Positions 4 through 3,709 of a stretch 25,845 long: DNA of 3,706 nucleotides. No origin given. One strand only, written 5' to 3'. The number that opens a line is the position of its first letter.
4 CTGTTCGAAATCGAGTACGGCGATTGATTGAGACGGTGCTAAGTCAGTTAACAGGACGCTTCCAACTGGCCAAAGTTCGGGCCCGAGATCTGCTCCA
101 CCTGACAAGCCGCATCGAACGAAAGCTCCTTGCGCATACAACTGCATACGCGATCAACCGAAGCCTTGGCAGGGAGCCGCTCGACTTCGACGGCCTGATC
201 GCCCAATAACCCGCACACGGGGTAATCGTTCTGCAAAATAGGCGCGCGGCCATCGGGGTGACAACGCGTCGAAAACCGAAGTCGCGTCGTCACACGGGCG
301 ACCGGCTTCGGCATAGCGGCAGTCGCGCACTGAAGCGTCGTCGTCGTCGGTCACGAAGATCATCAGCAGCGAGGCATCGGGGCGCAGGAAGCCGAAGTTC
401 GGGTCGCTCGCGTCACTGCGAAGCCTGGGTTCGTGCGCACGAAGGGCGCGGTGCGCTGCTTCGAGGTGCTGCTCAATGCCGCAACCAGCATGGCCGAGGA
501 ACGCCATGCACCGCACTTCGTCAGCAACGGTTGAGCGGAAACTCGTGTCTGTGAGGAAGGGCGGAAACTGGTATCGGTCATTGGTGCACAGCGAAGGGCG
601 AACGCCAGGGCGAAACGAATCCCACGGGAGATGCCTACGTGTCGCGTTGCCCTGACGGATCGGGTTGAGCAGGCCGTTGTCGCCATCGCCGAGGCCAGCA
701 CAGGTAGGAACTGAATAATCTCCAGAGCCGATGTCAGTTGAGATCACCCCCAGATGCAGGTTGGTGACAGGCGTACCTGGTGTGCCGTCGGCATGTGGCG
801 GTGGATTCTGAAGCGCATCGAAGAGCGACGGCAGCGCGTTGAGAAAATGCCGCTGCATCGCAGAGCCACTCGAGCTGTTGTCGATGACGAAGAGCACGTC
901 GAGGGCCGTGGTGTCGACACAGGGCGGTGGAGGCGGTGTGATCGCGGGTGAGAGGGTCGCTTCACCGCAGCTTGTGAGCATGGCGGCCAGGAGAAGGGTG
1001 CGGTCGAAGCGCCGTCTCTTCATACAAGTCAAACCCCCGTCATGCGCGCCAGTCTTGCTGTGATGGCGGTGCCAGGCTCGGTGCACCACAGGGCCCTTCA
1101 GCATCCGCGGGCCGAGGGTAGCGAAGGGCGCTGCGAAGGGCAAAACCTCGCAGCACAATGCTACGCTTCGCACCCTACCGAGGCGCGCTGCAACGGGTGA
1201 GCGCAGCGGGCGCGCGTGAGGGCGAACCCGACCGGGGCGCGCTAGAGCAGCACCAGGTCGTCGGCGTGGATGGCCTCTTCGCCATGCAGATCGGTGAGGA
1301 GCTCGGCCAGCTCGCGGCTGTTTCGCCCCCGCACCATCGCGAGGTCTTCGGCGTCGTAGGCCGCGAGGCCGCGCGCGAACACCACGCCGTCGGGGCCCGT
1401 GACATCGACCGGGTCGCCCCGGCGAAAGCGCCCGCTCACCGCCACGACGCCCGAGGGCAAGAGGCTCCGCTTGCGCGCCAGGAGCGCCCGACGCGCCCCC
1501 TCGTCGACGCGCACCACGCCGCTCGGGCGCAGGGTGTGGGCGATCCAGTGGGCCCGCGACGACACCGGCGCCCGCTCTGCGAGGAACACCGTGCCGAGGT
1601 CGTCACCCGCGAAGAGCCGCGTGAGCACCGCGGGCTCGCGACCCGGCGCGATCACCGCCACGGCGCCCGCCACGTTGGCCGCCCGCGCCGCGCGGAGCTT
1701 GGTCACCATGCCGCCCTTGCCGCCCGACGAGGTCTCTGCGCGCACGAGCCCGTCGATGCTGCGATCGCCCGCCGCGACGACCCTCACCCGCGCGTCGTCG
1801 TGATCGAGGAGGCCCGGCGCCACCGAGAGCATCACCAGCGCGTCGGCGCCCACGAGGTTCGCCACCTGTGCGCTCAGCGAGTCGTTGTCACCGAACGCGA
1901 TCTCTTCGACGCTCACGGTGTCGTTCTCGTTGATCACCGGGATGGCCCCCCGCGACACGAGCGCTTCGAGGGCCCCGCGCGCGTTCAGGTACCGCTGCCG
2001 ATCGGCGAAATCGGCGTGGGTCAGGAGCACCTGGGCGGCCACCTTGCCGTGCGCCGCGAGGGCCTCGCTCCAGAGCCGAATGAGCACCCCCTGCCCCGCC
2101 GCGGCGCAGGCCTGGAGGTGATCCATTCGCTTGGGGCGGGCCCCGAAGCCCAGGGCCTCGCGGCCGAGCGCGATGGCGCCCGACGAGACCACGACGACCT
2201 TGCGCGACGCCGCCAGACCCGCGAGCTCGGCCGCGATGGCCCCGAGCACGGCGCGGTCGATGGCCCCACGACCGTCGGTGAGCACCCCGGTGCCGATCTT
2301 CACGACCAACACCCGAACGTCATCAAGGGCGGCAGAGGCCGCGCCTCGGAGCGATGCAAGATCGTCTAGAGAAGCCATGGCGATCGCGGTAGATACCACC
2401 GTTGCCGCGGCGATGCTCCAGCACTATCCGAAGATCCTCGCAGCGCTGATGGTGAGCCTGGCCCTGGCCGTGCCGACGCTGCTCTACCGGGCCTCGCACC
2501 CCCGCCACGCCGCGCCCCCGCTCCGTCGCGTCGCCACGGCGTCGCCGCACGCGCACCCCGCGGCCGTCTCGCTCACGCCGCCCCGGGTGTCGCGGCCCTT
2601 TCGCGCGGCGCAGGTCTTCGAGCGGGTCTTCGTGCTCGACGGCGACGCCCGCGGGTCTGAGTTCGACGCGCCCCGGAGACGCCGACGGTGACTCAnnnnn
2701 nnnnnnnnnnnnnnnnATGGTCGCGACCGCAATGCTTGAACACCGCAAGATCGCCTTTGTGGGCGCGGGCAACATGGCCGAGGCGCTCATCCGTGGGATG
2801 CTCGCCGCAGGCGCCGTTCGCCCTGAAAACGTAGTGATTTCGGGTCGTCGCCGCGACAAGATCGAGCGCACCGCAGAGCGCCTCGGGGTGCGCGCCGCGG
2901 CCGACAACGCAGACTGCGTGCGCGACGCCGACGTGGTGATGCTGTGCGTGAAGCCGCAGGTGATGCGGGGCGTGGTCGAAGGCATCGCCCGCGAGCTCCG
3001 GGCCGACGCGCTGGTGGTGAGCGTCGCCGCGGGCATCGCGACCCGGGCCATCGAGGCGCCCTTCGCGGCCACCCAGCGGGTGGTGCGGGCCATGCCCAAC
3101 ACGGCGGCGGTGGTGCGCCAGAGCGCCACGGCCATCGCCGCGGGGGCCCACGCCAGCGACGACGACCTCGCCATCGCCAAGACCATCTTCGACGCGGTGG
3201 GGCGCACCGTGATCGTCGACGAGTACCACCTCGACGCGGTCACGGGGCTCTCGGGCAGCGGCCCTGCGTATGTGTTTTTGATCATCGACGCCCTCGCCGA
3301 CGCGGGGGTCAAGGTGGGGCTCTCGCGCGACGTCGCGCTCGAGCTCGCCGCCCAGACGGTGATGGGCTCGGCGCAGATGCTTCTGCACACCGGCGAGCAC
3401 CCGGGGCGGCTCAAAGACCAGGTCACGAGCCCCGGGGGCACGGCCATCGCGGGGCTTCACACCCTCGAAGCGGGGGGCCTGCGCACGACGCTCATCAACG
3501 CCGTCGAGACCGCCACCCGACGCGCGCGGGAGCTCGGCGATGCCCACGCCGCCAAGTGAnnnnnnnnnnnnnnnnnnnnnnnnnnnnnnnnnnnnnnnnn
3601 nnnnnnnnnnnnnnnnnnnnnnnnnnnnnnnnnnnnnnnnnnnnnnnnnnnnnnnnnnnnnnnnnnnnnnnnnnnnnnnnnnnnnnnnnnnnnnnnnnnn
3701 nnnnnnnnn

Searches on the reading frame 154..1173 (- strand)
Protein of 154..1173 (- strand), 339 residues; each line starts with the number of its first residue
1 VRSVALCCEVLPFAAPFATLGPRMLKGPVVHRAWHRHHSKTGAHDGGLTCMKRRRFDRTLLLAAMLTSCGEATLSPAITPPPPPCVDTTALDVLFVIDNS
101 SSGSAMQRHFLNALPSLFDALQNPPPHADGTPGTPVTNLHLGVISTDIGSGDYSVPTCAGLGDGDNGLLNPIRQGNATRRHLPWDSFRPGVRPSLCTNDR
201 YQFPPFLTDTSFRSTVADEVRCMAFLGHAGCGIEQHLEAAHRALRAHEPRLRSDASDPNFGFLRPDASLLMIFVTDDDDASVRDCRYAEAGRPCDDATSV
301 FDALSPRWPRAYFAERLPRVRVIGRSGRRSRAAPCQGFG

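Call 18: search_protein_families(library=pfam, proteins=[window:154-1173:-], max_evalue=0.001)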
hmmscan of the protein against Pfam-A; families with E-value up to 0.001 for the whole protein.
window:154-1173:- (339 aa): 0 families

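Call 44: find_encoding_contigs(protein=window:154-1173:-, flank=10000, max_places=4)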
Protein window:154-1173:- (339 aa): no gene with exactly this product is on record in the collection.

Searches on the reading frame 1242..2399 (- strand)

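Call 18: search_protein_families(library=pfam, proteins=[window:1242-2399:-], max_evalue=0.001)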
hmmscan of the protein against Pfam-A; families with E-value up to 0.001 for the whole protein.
window:1242-2399:- (385 aa): 2 families
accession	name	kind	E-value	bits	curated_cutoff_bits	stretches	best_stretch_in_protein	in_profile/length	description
PF00696.33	AA_kinase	-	7e-33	114.7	24.9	1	30-246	2-227/234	Amino acid kinase family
PF01472.26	PUA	-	2.8e-17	62.8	24.8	1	294-366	1-72/74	PUA domain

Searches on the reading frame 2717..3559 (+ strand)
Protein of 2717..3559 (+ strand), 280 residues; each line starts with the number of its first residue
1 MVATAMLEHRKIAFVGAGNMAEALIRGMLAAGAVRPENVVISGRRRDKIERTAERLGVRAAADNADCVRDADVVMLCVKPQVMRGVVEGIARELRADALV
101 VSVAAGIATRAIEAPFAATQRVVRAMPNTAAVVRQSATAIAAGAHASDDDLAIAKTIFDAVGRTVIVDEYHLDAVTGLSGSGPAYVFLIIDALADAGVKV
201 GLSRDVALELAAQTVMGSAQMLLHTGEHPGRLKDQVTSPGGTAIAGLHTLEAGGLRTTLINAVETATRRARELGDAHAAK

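Call 18: search_protein_families(library=pfam, proteins=[window:2717-3559:+], max_evalue=0.001)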
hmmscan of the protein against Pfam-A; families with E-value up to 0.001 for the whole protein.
window:2717-3559:+ (280 aa): 7 families
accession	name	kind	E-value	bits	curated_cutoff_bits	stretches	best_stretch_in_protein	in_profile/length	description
PF14748.11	P5CR_dimer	-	2.8e-42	143.7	25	1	169-273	1-105/105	Pyrroline-5-carboxylate reductase dimerisation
PF03807.23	F420_oxidored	-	1.3e-24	87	21.6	1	11-106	1-94/94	NADP oxidoreductase coenzyme F420-dependent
PF03446.21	NAD_binding_2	-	6.3e-09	36.5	21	1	11-166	1-157/161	NAD binding domain of 6-phosphogluconate dehydrogenase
PF02153.23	PDH_N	-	5.8e-08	32.8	26.5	1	33-104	4-79/154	Prephenate dehydrogenase, nucleotide-binding domain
PF01488.26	Shikimate_DH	-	3.9e-06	27.4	24.3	1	7-80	10-85/138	Shikimate / quinate 5-dehydrogenase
PF01210.29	NAD_Gly3P_dh_N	-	4.4e-05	23.9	23.1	1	57-115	56-114/158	NAD-dependent glycerol-3-phosphate dehydrogenase N-terminus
PF01408.29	GFO_IDH_MocA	-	0.00051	21.2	24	1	11-81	2-73/120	Oxidoreductase family, NAD-binding Rossmann fold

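Call 68: find_encoding_contigs(protein=window:2717-3559:+, flank=10000, max_places=4)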
Protein window:2717-3559:+ (280 aa): no gene with exactly this product is on record in the collection.

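Call 70: find_encoding_contigs(protein=window:2732-3559:+, flank=10000, max_places=4)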
Protein window:2732-3559:+ (275 aa): 5 contigs read that carry it; 3 places shown.
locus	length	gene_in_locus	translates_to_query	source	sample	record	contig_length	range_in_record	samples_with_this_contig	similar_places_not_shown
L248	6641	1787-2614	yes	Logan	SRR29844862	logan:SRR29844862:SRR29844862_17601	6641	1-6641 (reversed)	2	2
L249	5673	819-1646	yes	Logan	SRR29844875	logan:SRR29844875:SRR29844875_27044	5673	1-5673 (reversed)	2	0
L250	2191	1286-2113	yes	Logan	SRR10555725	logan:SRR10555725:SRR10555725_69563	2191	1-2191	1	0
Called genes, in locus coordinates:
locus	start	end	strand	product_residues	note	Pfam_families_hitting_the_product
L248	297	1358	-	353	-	PF00696:AA_kinase, PF01472:PUA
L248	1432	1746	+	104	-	-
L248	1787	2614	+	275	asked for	PF01488:Shikimate_DH (weak), PF03446:NAD_binding_2, PF03807:F420_oxidored, PF02153:PDH_N, PF14748:P5CR_dimer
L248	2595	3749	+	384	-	PF01594:AI-2E_transport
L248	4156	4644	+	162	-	-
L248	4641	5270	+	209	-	-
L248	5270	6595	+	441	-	PF03600:CitMHS, PF00939:Na_sulph_symp (faint)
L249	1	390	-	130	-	?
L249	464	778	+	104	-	-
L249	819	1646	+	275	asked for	PF01488:Shikimate_DH (weak), PF03446:NAD_binding_2, PF03807:F420_oxidored, PF02153:PDH_N, PF14748:P5CR_dimer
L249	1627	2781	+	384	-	PF01594:AI-2E_transport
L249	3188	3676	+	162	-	-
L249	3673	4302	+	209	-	-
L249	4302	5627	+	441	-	PF03600:CitMHS, PF00939:Na_sulph_symp (faint)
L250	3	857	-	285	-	?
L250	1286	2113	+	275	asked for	PF01488:Shikimate_DH (weak), PF03446:NAD_binding_2, PF03807:F420_oxidored, PF02153:PDH_N, PF14748:P5CR_dimer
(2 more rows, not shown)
